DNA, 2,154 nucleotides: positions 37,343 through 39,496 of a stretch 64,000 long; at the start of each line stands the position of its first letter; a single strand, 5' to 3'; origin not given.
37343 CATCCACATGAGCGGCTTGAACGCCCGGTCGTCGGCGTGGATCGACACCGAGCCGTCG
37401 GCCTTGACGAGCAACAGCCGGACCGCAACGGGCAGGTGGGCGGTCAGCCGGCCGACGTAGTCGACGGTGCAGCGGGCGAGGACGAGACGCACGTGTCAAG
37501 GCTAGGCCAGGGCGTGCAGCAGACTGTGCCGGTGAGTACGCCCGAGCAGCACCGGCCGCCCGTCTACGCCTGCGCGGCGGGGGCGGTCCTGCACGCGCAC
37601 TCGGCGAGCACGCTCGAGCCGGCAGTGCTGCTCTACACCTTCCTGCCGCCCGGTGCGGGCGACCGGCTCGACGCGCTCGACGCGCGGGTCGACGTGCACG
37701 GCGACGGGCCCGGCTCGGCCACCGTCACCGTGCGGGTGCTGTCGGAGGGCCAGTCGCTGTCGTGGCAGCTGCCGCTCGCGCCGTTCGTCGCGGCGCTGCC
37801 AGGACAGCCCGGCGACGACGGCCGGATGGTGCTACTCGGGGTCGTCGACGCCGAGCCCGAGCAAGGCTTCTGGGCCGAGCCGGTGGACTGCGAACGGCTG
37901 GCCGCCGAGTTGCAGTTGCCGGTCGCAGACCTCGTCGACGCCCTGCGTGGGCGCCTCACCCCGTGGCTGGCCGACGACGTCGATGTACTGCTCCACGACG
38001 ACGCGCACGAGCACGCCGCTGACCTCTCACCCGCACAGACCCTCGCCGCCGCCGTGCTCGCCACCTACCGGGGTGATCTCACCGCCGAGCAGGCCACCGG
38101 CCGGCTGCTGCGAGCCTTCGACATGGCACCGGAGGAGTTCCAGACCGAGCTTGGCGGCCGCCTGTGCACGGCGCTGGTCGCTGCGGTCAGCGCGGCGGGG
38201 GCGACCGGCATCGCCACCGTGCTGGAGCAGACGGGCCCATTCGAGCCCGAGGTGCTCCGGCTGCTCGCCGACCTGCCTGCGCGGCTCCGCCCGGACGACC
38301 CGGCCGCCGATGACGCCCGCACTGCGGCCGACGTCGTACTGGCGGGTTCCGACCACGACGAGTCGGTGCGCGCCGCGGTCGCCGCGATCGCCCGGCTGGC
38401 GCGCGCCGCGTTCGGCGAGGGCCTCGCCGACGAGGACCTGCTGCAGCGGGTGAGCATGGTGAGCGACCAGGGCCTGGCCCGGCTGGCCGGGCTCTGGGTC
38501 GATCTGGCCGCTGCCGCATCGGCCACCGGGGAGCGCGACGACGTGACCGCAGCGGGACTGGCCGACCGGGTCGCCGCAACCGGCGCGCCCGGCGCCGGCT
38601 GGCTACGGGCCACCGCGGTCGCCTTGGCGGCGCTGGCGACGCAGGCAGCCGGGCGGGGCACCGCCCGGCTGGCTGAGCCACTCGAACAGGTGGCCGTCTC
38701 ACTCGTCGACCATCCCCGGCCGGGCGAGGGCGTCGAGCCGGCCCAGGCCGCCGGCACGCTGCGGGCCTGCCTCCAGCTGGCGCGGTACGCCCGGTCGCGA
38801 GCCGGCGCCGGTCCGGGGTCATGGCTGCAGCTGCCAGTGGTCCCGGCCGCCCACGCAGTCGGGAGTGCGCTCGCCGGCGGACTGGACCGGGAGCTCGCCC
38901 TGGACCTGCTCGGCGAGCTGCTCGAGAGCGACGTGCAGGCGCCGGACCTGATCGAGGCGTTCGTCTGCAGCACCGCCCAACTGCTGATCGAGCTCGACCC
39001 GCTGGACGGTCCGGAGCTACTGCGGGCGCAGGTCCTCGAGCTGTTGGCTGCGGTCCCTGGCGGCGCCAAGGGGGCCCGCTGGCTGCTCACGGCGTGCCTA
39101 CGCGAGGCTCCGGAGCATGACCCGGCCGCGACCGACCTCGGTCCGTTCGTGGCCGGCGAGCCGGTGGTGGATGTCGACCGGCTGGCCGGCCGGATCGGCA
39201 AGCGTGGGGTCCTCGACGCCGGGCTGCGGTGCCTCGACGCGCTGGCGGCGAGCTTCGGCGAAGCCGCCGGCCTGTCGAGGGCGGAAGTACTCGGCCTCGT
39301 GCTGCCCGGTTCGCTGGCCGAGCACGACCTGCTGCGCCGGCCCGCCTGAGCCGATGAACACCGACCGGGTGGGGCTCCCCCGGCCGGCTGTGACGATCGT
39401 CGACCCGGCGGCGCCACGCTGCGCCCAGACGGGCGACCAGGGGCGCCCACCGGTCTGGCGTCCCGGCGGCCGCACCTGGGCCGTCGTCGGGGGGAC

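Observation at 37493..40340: Family-less two-gene module between nucS and a MoxR-DUF58-transglutaminase operon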

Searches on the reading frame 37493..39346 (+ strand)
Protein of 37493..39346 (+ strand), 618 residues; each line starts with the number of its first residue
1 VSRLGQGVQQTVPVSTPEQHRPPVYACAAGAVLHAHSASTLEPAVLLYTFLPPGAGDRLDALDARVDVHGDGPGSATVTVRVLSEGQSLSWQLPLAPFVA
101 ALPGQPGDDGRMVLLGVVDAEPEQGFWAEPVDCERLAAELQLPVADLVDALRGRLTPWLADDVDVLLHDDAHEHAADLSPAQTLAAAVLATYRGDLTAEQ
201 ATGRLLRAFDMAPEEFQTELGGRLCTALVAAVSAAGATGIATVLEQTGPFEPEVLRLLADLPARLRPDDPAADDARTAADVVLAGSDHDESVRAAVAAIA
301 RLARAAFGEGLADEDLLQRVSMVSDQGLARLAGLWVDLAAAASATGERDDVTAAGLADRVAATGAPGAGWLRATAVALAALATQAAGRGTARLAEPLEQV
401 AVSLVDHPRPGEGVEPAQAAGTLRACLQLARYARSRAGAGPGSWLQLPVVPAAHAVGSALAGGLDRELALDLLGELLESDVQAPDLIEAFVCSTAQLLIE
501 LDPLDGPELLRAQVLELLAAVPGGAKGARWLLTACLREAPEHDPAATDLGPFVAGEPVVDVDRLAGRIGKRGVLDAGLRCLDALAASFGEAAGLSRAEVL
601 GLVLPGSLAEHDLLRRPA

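Call 6: search_protein_families(library=pfam, proteins=[window:37493-39346:+], max_evalue=1)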
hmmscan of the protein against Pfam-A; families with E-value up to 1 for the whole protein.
window:37493-39346:+ (618 aa): 0 families

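Call 7: search_protein_families(library=ncbifam, proteins=[window:37493-39346:+], max_evalue=1)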
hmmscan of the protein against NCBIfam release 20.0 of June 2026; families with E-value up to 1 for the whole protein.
window:37493-39346:+ (618 aa): 0 families

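Call 9: find_homologous_proteins(query=window:37493-39346:+)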
Query window:37493-39346:+ (618 aa): 252 proteins with E <= 0.001 among 8000 candidates; the best 120 are listed.
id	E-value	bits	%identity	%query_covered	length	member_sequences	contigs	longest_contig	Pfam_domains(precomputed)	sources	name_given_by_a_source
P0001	0.0e+0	1236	96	99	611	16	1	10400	-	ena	-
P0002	0.0e+0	1103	90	95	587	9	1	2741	-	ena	-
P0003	7.8e-282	955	76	98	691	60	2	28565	-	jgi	-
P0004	1.3e-262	891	70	97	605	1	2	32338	-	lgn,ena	-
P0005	3.1e-260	883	71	98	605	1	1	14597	-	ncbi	ncbi:MAG: hypothetical protein WCD35_12040 [Mycobacteriales bacterium]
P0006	6.8e-258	876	69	97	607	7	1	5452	-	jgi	jgi:hypothetical protein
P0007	1.8e-257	874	69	98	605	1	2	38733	-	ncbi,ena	-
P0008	2.3e-257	874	69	98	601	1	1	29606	-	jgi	jgi:hypothetical protein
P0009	2.8e-256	870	68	99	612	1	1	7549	-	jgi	jgi:hypothetical protein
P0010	3.0e-256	870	69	97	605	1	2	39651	-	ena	-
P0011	3.2e-256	870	69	98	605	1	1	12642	-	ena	-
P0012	7.6e-256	869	69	97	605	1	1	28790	-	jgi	jgi:hypothetical protein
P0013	1.5e-255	868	69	98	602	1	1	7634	-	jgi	jgi:hypothetical protein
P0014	1.7e-255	868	69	98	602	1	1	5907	-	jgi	jgi:hypothetical protein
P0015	2.1e-255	867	69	98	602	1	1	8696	-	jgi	jgi:hypothetical protein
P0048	9.3e-231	786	64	97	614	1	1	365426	-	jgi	jgi:hypothetical protein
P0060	9.3e-227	773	66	98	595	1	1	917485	-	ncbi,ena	-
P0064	1.3e-224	766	62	97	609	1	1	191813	-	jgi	jgi:hypothetical protein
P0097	6.2e-212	724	62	98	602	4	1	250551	-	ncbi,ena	-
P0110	2.8e-208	712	60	97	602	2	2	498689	-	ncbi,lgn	-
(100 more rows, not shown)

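Call 13: find_related_loci(query=A1, collection=genome_contigs, flank=8000)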
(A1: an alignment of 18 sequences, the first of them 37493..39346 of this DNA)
Query A1 (618 aa) in genome_contigs; peptide patterns used: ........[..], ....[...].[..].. (x = any residue, [..] = any of these).
341 stretches matched a pattern; 47 encode a relative of the query (tblastn E <= 1e-3); 47 distinct loci.
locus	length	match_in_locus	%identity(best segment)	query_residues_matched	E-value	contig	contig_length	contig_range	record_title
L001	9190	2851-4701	96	2-618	0e+0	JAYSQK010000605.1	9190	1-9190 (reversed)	MAG: Frankiales bacterium isolate GFS_11736 GFS_11736_604, whole genome shotgun sequence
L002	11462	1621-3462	68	7-618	0e+0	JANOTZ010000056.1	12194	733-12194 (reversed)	MAG: Frankiales bacterium isolate VAR_39_metabat_200 VAR_39_k141_6085372, whole genome shotgun sequence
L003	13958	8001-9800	71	14-614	0e+0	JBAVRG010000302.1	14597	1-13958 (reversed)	MAG: Mycobacteriales bacterium isolate MFD00902_ilm_asm_bin6 k127_81337, whole genome shotgun sequence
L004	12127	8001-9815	68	14-618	0e+0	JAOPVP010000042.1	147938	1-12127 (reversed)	MAG: Frankiales bacterium isolate RYN_151 scaffold_333685, whole genome shotgun sequence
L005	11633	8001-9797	63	14-613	0e+0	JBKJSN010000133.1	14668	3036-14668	MAG: Mycobacteriales bacterium isolate ant_bin.580 k117_2446171, whole genome shotgun sequence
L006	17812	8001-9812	67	14-617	0e+0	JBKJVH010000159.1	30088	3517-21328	MAG: Mycobacteriales bacterium isolate ant_bin.98 S1Ck117_3744750_flag_1_multi_11.9963_len_30088, whole genome shotgun s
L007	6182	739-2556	66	8-614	0e+0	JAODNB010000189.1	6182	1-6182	MAG: Frankiales bacterium isolate RYN_107 scaffold_1601246, whole genome shotgun sequence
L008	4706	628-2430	64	14-614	0e+0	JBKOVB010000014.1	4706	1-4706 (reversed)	MAG: Actinomycetota bacterium isolate GM_HAYS_MAG_00004 GM_HAYS_000001741184, whole genome shotgun sequence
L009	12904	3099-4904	62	8-617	0e+0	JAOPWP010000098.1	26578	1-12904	MAG: Frankiales bacterium isolate RYN_177 scaffold_1871439, whole genome shotgun sequence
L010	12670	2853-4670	61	5-618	0e+0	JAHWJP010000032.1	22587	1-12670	MAG: Actinomycetota bacterium isolate 0711_bin10 NODE_180_length_22587_cov_71.912791, whole genome shotgun sequence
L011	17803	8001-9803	59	7-615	0e+0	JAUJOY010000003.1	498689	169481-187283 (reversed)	MAG: Mycobacteriales bacterium isolate YX3bin30 opera_contig_36, whole genome shotgun sequence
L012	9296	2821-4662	63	1-612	0e+0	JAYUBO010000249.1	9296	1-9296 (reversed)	MAG: Frankiales bacterium isolate GFS_677 GFS_677_248, whole genome shotgun sequence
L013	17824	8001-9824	60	2-617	0e+0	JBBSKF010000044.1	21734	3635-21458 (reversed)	MAG: Mycobacteriales bacterium isolate LS4_metabat2.255 LS4_metabat2.255_K_197429_L_21734_cov_132.9891, whole genome sho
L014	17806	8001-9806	62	8-618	0e+0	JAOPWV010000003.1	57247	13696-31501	MAG: Frankiales bacterium isolate RYN_183 scaffold_615202, whole genome shotgun sequence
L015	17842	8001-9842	62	1-612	0e+0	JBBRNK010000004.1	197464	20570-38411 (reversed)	MAG: Mycobacteriales bacterium isolate La1_metabat2.157 LA1C_B2.157_k141_2230017L_197464_cov_100.0000, whole genome shot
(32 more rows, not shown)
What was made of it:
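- Gene 1 has at least 252 homologous clusters at 53-96% identity (calls 9, 13).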

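Call 20: find_encoding_contigs(protein=P0110, flank=10000, max_places=2)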
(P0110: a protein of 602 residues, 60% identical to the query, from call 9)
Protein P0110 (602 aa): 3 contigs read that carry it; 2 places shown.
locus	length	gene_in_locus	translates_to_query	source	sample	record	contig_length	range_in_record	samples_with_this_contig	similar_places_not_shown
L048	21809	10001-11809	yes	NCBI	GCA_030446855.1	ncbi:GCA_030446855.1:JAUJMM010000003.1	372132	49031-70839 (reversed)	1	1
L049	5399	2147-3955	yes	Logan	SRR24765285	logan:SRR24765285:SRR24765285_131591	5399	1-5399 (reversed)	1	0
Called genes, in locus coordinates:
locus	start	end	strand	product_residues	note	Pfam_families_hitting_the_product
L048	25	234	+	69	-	PF13783:DUF4177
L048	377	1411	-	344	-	-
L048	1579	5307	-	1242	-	PF00270:DEAD (weak), PF00271:Helicase_C, PF21010:HA2_C, PF07717:OB_NTP_bind, PF11898:DUF3418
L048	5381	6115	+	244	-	PF00702:Hydrolase, PF13419:HAD_2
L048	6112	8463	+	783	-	PF03636:Glyco_hydro_65N, PF03632:Glyco_hydro_65m, PF03633:Glyco_hydro_65C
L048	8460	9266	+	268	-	PF03061:4HBT (faint), PF13622:4HBT_3 (weak)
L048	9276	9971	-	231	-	PF27146:Y4jL_N (weak)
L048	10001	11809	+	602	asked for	-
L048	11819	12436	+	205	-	PF13489:Methyltransf_23 (weak), PF03848:TehB, PF08241:Methyltransf_11, PF08242:Methyltransf_12 (weak), PF13649:Methyltransf_25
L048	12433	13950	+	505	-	PF01523:PmbA_TldD_1st, PF19289:PmbA_TldD_3rd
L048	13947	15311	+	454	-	PF01523:PmbA_TldD_1st (weak), PF19289:PmbA_TldD_3rd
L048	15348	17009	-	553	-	PF00939:Na_sulph_symp, PF03600:CitMHS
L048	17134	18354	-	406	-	PF07690:MFS_1, PF00083:Sugar_tr (weak), PF07690:MFS_1 (weak)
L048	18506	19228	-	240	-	PF22234:Rv2466c-like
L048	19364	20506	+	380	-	PF01717:Meth_synt_2 (faint)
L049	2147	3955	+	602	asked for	-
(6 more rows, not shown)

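Call 21: find_encoding_contigs(protein=P0060, flank=8000, max_places=1)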
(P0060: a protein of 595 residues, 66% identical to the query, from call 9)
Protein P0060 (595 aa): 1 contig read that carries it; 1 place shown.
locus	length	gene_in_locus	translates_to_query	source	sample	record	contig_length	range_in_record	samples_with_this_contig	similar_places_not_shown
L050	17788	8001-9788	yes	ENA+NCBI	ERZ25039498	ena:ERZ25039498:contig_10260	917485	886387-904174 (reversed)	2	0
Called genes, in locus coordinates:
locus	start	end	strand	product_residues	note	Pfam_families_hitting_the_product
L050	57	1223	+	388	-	PF12704:MacB_PCD, PF02687:FtsX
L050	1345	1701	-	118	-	-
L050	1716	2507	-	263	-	PF00903:Glyoxalase (weak), PF18029:Glyoxalase_6, PF22677:Ble-like_N (faint), PF00903:Glyoxalase, PF18029:Glyoxalase_6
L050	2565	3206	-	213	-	PF12900:Pyridox_ox_2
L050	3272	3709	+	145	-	PF13412:HTH_24 (faint), PF12802:MarR_2, PF13463:HTH_27 (weak), PF01047:MarR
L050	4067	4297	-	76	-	-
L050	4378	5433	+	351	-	PF07690:MFS_1, PF06609:TRI12 (weak)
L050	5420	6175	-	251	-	PF00089:Trypsin, PF13365:Trypsin_2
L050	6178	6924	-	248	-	PF00296:Bac_luciferase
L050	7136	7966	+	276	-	PF03061:4HBT (faint), PF13622:4HBT_3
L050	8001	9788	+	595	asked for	-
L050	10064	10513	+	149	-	PF00877:NLPC_P60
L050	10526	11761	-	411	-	PF07228:SpoIIE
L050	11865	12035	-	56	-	-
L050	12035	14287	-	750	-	PF00989:PAS (weak), PF08447:PAS_3, PF00989:PAS (weak), PF08448:PAS_4, PF01590:GAF, PF13185:GAF_2 (weak), PF13492:GAF_3, PF07228:SpoIIE, +1 more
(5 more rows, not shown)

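Call 22: find_encoding_contigs(protein=P0048, flank=8000, max_places=1)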
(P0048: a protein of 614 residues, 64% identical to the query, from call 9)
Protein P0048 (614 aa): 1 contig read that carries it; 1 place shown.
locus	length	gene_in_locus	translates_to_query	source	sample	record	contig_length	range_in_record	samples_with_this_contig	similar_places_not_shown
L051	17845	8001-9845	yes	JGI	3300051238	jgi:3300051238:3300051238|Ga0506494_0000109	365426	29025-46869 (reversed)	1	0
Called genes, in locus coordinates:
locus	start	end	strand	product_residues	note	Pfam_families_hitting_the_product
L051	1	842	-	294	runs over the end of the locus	PF07087:DUF1353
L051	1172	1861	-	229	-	PF00702:Hydrolase, PF12710:HAD, PF13419:HAD_2, PF13242:Hydrolase_like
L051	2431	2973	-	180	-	PF01844:HNH (weak)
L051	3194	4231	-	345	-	-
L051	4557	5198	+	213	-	PF13489:Methyltransf_23, PF01209:Ubie_methyltran, PF05175:MTS (faint), PF13847:Methyltransf_31, PF08241:Methyltransf_11, PF08242:Methyltransf_12, PF13649:Methyltransf_25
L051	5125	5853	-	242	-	-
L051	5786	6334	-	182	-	-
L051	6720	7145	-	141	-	PF00903:Glyoxalase, PF13669:Glyoxalase_4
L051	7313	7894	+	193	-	-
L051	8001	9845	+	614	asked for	-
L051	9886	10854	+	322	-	PF00005:ABC_tran, PF13304:AAA_21, PF13732:DrrA1-3_C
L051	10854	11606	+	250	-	PF01061:ABC2_membrane, PF12698:ABC2_membrane_3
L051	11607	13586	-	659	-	PF01642:MM_CoA_mutase, PF02310:B12-binding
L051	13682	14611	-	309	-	PF00082:Peptidase_S8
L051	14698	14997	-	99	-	PF01740:STAS, PF13466:STAS_2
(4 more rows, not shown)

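Call 23: find_encoding_contigs(protein=P0097, flank=8000, max_places=1)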
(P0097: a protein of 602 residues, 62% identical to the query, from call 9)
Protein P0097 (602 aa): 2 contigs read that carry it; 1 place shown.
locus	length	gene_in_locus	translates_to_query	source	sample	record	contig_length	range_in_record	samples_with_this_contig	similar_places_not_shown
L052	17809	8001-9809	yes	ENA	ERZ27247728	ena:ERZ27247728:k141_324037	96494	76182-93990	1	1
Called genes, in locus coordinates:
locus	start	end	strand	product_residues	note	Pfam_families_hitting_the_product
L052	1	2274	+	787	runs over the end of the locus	PF13625:Helicase_C_3, PF13280:WYL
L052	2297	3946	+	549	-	PF13625:Helicase_C_3, PF00270:DEAD (weak), PF04851:ResIII, PF16203:ERCC3_RAD25_C, PF00271:Helicase_C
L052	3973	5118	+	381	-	PF00691:OmpA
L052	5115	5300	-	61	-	-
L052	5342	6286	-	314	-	PF01145:Band_7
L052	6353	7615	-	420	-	PF00069:Pkinase, PF07714:PK_Tyr_Ser-Thr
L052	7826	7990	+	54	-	-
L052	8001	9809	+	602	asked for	-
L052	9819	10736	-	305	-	PF22000:DUF6929, PF21851:DUF6910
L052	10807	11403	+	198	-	PF28474:DUF8412, PF13376:OmdA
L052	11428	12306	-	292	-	PF00296:Bac_luciferase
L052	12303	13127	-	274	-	PF10708:DUF2510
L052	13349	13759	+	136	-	PF00248:Aldo_ket_red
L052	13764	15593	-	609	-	PF13434:Lys_Orn_oxgnase (faint), PF01494:FAD_binding_3 (faint), PF07992:Pyr_redox_2, PF13450:NAD_binding_8 (weak), PF13738:Pyr_redox_3, PF00743:FMO-like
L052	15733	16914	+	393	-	PF26965:MimR_N, PF01590:GAF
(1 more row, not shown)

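Call 24: predict_structure(alignment_id=A1)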
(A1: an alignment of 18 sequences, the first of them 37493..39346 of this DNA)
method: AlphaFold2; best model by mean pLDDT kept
length: 618 residues; sequences in the alignment: 18
mean_pLDDT: 76.7   pTM: 0.70
mean pLDDT of the five models: 76.7, 75.2, 74.4, 74.0, 72.5
residues with pLDDT >= 90: 344; 70-90: 94; 50-70: 28; < 50: 152
segments of 3 or more residues with pLDDT < 50: 1-64, 72-74, 93-174
pLDDT, mean of each block of 10 residues (from residue 1): 31 25 27 25 32 43 49 52 54 42 34 33 35 41 46 36 36 60 95 85 87 86 95 94 92 95 84 88 92 97 94 94 94 97 93 96 94 95 88 92 82 91 97 93 92 96 96 96 96 94 85 94 88 96 91 91 95 97 93 90 92 84
secondary structure, 60 per line:
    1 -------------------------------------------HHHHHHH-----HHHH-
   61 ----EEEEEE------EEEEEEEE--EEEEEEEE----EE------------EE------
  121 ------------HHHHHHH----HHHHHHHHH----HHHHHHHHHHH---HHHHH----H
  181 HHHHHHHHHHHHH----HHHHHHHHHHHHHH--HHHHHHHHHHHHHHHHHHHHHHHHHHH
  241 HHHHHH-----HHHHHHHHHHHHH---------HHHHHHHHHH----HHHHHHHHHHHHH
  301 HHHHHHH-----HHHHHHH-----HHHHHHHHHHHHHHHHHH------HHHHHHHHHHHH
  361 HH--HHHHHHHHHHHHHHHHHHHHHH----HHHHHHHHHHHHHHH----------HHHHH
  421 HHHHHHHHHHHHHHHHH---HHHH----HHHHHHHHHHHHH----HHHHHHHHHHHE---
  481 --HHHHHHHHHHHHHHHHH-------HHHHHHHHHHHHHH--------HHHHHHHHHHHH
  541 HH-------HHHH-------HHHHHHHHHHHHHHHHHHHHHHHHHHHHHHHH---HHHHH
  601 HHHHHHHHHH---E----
elements in order: H44-50 H56-59 E65-70 E77-84 E87-94 H133-139 H144-152 H157-167 H171-175 H180-193 H198-211 H214-246 H252-264 H274-283 H288-307 H313-319 H325-342 H349-362 H365-386 H391-405 H416-437 H441-444 H449-461 H466-476 H483-499 H507-520 H529-542 H550-553 H561-592 H596-610
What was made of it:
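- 38057..39349 (+): Gene 1 C-terminal all-α domain (about 430 aa, roughly 24 helices), ending at the TGA stop. AlphaFold pLDDT is mostly above 90 (call 24).
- Checked: The N-terminal ~175 residues are predicted as mixed β/α at low confidence (call 24).
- The N-domain, which is the key part, was modelled at pLDDT below 50 (call 24).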

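Call 26: search_protein_representatives(alignment_id=A1)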
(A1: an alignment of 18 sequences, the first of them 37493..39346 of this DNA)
Query: 18 sequences, 606 profile positions. Proteins with E-value up to 0.001 (for the whole library): 45; up to 1e-10: 37; up to 1e-30: 23. The best 45 are listed.
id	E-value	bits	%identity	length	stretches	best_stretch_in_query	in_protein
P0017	0.0e+00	1061.4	-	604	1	1-602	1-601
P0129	1.0e-244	830.2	-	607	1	1-454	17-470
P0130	7.2e-212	721.7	-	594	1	1-604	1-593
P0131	3.1e-205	699.8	-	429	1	1-440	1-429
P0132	1.4e-111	390.4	-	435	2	1-156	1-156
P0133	4.3e-110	385.6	-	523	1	33-292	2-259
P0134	3.4e-109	382.6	-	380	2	405-603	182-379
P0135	6.2e-94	332.2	-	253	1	358-605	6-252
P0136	1.9e-89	317.4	-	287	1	310-604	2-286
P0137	1.2e-86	308.1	-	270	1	99-331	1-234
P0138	1.2e-75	271.8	-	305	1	297-604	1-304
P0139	9.1e-71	255.7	-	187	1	416-603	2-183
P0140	7.4e-67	242.8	-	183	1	99-251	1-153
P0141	6.8e-66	239.6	-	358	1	1-135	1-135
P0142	1.1e-64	235.6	-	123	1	1-125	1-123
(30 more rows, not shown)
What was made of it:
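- Essentially all are the family itself or its fragments (call 26). nucS is widespread in Actinomycetota (own knowledge), whereas gene 1 is confined to one clade (calls 13, 26).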
